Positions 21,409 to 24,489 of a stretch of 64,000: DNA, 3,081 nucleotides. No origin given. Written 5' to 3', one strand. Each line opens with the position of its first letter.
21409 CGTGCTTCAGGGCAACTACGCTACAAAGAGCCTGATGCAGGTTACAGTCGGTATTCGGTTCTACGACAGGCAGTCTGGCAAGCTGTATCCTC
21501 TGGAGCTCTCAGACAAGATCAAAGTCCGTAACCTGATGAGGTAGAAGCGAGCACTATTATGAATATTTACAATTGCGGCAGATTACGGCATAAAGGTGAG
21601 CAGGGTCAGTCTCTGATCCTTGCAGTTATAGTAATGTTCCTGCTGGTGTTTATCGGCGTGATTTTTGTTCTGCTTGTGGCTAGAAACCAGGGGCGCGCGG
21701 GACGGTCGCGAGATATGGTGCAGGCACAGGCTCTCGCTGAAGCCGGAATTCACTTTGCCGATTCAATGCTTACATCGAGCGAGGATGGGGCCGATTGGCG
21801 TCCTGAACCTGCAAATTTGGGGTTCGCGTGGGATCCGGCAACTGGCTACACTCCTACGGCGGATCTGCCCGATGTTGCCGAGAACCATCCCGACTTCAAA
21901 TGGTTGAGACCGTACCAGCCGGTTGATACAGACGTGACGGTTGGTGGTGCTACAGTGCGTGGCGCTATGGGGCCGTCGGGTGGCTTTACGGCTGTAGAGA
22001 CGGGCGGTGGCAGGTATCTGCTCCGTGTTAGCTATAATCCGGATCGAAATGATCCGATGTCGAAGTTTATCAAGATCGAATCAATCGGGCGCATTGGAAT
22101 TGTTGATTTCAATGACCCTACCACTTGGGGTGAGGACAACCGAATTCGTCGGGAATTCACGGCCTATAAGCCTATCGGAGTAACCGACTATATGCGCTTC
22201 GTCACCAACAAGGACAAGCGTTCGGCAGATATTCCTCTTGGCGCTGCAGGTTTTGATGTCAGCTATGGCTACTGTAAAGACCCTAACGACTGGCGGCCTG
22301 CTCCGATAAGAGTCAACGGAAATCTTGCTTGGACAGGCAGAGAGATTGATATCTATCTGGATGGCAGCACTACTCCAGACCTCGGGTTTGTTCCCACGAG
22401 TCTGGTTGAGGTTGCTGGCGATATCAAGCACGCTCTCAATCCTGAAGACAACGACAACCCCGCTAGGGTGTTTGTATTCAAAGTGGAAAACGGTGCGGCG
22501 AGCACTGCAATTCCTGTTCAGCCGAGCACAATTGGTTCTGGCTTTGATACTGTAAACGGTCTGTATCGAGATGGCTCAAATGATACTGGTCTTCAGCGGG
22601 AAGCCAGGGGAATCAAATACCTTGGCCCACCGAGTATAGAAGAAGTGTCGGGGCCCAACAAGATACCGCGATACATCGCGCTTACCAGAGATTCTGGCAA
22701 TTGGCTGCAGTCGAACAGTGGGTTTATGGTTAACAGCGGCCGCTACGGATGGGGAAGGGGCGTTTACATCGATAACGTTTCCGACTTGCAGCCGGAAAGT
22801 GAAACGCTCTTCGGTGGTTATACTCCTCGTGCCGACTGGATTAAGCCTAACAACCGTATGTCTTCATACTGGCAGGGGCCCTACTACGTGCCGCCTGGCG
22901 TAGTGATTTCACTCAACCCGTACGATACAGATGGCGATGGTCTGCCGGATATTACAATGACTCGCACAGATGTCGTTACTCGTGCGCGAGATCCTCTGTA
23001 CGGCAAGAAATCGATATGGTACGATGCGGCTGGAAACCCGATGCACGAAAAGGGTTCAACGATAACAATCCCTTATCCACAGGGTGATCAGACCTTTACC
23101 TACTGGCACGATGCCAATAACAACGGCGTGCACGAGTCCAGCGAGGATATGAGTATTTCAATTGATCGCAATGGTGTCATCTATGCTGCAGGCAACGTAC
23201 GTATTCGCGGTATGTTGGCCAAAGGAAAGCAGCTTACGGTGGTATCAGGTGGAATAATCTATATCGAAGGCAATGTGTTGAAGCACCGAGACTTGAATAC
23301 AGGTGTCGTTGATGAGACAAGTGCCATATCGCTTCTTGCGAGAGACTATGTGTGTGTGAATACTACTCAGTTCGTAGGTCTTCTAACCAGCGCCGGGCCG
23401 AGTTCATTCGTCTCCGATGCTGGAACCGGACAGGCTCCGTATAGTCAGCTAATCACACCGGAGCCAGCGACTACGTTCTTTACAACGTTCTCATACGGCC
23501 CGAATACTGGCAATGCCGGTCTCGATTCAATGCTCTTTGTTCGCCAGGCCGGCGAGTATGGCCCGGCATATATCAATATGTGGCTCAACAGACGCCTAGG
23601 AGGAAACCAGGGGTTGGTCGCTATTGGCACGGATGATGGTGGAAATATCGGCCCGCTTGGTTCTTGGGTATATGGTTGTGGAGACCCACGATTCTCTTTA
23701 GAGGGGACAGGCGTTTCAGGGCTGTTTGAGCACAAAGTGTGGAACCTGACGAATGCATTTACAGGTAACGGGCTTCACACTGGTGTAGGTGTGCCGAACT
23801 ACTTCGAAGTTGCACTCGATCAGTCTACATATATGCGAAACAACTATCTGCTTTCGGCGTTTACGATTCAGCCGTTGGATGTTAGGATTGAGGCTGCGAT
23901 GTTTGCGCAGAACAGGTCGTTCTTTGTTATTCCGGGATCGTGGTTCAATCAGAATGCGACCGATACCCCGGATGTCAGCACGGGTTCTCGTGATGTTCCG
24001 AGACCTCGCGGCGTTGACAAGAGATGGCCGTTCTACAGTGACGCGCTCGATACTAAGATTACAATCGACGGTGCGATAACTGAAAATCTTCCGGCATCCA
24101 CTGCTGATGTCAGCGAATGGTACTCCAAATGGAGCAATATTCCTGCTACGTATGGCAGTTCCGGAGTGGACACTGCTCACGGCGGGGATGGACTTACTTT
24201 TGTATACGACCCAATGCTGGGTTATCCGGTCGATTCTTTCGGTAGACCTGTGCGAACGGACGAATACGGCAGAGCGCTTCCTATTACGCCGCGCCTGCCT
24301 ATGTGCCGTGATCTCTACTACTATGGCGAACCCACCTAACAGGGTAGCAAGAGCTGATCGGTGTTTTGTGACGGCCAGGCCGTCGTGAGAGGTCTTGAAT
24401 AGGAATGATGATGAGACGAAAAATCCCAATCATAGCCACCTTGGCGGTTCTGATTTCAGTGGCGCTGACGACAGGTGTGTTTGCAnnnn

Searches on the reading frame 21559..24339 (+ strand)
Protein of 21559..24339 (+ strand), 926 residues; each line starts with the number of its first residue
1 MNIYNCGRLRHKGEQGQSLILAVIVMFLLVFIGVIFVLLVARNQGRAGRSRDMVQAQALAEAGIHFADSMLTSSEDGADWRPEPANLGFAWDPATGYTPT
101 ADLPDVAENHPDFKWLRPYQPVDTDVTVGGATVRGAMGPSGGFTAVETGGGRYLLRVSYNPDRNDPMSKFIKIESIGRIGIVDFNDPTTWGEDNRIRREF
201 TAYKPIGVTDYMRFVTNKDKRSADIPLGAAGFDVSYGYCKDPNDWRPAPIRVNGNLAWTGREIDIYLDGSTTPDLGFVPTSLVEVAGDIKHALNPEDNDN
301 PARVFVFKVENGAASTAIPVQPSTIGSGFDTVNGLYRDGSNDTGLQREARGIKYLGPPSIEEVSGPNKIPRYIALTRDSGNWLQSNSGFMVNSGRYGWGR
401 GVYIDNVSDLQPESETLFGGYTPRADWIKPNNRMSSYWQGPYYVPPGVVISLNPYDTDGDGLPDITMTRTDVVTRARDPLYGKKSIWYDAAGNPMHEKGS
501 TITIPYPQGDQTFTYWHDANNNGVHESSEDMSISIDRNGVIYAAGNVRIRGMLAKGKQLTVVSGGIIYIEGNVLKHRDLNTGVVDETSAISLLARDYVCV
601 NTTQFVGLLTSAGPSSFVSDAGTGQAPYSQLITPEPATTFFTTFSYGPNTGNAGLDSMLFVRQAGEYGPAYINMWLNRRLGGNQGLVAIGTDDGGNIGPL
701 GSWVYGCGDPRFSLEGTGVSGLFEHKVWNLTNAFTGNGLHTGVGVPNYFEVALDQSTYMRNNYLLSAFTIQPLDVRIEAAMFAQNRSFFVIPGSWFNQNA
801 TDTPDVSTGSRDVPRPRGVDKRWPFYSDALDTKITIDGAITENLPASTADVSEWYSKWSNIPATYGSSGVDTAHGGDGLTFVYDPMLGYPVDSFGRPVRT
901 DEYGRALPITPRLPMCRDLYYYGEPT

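Call 6: search_protein_families(library=pfam, proteins=[window:21559-24339:+], max_evalue=0.01)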
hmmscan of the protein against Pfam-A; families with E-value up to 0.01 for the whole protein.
window:21559-24339:+ (926 aa): 0 families

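Call 8: search_protein_families(library=ncbifam, proteins=[window:21559-24339:+], max_evalue=0.1)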
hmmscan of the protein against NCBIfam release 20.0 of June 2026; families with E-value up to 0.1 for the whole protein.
window:21559-24339:+ (926 aa): 0 families

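Call 78: search_solved_structures(query=A5, max_evalue=10)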
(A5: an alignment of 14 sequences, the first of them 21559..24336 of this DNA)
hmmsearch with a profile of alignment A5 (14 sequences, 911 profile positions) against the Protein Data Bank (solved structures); distinct sequences matched with E-value up to 10: 0.
